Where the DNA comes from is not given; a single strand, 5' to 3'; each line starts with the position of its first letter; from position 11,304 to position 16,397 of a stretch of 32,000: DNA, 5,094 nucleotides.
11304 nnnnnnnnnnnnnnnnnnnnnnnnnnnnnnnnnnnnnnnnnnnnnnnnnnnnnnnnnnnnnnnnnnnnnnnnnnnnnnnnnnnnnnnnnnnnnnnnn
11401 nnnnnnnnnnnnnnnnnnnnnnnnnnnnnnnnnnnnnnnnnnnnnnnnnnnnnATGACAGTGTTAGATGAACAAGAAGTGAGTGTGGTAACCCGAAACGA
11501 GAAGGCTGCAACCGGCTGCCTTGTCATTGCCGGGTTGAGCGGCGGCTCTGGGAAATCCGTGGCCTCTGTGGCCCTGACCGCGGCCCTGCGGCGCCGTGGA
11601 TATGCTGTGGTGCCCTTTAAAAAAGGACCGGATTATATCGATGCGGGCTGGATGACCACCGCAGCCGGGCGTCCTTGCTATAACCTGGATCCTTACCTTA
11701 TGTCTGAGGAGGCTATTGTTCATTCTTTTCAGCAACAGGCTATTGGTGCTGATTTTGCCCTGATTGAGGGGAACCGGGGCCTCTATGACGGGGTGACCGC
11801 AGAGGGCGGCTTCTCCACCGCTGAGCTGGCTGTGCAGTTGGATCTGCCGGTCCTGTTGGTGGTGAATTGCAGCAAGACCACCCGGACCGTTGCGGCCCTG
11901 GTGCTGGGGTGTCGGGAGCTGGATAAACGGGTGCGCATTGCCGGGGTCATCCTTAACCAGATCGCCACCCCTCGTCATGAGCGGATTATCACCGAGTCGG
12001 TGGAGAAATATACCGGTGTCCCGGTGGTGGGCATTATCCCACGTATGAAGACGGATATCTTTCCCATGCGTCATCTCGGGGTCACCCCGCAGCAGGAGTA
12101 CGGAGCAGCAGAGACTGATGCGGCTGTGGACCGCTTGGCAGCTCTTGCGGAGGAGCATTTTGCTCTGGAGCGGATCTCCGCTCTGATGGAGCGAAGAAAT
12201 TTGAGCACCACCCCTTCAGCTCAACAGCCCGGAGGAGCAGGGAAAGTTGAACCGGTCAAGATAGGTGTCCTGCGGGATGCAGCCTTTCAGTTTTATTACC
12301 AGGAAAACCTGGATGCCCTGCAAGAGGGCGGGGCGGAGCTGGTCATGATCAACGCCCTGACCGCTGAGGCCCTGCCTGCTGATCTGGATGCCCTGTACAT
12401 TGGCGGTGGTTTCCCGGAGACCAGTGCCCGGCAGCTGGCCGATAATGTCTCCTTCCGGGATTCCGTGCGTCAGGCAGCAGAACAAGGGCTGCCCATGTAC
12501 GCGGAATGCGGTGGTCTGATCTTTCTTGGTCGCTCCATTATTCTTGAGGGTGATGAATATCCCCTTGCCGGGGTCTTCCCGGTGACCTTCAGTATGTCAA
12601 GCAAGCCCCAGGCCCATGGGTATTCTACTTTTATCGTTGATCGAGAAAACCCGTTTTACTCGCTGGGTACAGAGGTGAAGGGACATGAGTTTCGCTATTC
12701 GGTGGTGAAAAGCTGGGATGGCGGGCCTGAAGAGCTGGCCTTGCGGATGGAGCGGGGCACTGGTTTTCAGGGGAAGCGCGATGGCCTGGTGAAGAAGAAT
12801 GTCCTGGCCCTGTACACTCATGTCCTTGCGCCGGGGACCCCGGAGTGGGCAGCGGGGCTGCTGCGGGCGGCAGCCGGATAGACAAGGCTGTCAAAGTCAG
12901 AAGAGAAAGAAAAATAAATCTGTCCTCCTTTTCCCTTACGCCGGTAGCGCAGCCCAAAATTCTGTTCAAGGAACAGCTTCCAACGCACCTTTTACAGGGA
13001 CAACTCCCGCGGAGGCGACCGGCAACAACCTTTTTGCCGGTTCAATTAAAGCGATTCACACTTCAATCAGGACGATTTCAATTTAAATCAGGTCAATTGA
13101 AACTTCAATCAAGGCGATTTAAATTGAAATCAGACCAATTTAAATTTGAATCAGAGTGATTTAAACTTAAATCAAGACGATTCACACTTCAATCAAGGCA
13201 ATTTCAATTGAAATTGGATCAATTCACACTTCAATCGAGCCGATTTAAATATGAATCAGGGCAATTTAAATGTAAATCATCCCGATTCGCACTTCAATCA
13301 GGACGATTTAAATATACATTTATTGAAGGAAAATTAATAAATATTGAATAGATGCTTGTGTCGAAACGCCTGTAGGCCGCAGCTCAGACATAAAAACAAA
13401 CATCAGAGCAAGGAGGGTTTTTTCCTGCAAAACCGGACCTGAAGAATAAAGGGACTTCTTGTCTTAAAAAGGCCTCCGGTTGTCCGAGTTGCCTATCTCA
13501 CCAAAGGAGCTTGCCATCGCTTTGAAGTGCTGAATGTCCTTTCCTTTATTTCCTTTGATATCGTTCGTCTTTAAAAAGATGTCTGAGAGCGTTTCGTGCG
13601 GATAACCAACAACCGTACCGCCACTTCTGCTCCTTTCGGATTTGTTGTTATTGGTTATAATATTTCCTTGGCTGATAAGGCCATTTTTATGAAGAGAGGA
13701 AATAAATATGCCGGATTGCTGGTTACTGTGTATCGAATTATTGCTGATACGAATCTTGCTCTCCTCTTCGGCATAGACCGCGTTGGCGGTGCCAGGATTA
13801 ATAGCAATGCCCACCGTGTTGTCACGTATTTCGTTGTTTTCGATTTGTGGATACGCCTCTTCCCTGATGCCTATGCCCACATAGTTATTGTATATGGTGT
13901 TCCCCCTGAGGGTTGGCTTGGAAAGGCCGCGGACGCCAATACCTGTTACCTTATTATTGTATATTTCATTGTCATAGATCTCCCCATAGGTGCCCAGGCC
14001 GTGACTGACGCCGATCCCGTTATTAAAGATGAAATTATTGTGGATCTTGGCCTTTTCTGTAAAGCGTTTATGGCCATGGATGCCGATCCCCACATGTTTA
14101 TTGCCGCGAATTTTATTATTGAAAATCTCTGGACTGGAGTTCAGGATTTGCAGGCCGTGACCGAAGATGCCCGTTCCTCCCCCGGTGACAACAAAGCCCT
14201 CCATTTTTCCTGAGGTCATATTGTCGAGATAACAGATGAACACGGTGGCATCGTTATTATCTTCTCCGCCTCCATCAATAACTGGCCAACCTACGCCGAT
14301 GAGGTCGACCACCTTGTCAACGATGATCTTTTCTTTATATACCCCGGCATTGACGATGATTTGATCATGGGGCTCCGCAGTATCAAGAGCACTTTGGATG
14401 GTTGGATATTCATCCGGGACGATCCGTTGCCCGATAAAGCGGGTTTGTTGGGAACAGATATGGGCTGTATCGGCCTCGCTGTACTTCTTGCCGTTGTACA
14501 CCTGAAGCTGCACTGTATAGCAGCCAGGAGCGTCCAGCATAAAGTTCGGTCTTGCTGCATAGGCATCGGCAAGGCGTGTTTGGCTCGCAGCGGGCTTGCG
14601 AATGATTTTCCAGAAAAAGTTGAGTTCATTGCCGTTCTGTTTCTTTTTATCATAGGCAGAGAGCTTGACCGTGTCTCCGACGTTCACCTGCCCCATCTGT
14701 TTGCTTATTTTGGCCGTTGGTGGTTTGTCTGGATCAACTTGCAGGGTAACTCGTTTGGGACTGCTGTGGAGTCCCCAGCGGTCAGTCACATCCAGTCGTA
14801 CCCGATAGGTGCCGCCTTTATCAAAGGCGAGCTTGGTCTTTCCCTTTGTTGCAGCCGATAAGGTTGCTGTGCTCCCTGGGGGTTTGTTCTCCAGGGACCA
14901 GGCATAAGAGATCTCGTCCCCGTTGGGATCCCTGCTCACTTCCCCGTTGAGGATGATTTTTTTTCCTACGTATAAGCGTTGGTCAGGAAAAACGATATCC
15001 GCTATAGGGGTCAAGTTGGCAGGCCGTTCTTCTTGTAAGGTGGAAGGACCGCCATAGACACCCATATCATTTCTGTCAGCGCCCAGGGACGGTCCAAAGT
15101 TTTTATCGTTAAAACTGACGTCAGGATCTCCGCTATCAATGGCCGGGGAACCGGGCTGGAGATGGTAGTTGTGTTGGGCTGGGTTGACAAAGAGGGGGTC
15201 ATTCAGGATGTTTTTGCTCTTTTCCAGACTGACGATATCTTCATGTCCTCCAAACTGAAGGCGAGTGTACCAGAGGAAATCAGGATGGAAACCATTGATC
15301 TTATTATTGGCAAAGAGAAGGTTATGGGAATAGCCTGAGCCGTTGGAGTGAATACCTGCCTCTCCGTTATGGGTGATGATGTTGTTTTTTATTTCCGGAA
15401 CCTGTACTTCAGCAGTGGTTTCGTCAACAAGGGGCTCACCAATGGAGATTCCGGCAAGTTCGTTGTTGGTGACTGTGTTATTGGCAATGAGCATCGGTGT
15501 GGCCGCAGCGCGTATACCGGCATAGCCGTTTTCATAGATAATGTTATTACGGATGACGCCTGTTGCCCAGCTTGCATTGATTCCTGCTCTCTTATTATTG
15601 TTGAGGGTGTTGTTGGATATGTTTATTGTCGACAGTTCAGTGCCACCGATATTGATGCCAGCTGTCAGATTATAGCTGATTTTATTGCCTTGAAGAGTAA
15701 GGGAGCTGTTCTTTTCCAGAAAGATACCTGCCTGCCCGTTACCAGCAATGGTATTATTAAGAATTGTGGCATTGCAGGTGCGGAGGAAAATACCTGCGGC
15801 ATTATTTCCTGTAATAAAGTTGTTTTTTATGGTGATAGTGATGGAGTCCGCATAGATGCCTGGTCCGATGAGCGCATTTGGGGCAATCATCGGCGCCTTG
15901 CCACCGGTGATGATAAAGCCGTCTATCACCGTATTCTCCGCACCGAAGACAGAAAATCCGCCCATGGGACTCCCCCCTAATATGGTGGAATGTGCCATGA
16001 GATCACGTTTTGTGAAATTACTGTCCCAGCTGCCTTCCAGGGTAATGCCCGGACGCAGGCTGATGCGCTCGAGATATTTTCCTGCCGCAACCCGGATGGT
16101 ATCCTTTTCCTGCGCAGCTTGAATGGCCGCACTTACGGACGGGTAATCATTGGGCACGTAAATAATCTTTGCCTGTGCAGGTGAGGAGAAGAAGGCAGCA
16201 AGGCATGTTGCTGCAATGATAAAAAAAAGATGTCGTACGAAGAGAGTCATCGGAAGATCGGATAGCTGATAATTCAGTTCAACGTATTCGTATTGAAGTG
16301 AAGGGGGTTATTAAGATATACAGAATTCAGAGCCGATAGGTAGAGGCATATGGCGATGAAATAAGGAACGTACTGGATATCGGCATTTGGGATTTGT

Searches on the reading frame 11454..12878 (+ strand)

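Call 12: search_protein_families(library=pfam, proteins=[window:11454-12878:+], max_evalue=0.01)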
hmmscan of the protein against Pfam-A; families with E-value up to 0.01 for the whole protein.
window:11454-12878:+ (475 aa): 5 families
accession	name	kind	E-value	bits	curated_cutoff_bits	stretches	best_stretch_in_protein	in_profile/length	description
PF07685.20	GATase_3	-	4.2e-36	124.8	27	1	269-459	1-191/196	CobB/CobQ-like glutamine amidotransferase domain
PF13500.12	AAA_26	-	1.1e-17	65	27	1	95-199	95-192/198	AAA domain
PF01656.29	CbiA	-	1.5e-17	64.2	25.4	1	23-199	1-113/125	CobQ/CobB/MinD/ParA nucleotide binding domain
PF01174.25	SNO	-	3.1e-05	24.4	27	1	279-365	5-88/188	SNO glutamine amidotransferase family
PF01965.30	DJ-1_PfpI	-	0.0013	19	26.6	0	297-367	48-116/165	DJ-1/PfpI family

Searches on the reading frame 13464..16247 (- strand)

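Call 12: search_protein_families(library=pfam, proteins=[window:13464-16247:-], max_evalue=0.01)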
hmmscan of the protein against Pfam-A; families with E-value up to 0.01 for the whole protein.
window:13464-16247:- (927 aa): 11 families
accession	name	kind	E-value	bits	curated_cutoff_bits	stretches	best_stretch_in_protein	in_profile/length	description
PF13229.12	Beta_helix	-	2.5e-43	147.9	25.9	3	733-868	11-138/158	Right handed beta helix region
PF05048.19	NosD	-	1.2e-24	87.3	23.6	3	687-825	34-165/212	Periplasmic copper-binding protein (NosD)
PF18911.6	PKD_4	-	2.3e-14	53.6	27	1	412-503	2-84/85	PKD domain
PF22352.2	K319L-like_PKD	-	5.2e-12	46.1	27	1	424-496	6-77/84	K319L-like, PKD domain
PF07602.17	DUF1565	-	4.6e-10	39.7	20.3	0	37-247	17-234/257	Protein of unknown function (DUF1565)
PF00801.26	PKD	-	1e-06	29.1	23.5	1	428-500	14-78/80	PKD domain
PF18981.6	InlK_D3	-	0.00099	19.6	25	0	471-504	42-75/75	Internalin K domain (D3/D4)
PF17161.10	DUF5123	-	0.0026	19.3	35.1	1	253-375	2-111/113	Domain of unknown function (DUF5123)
PF21027.3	Sde0182_C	-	0.0026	18.7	27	0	430-456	1-27/83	Cellulose-binding protein Sde0182, C-terminal domain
PF02010.21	REJ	-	0.0037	16.4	25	1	429-550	100-249/452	REJ domain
PF12708.12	Pect-lyase_RHGA_epim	-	0.0047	17.2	27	0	40-245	23-212/213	Rhamnogalacturonase A/epimerase, pectate lyase-like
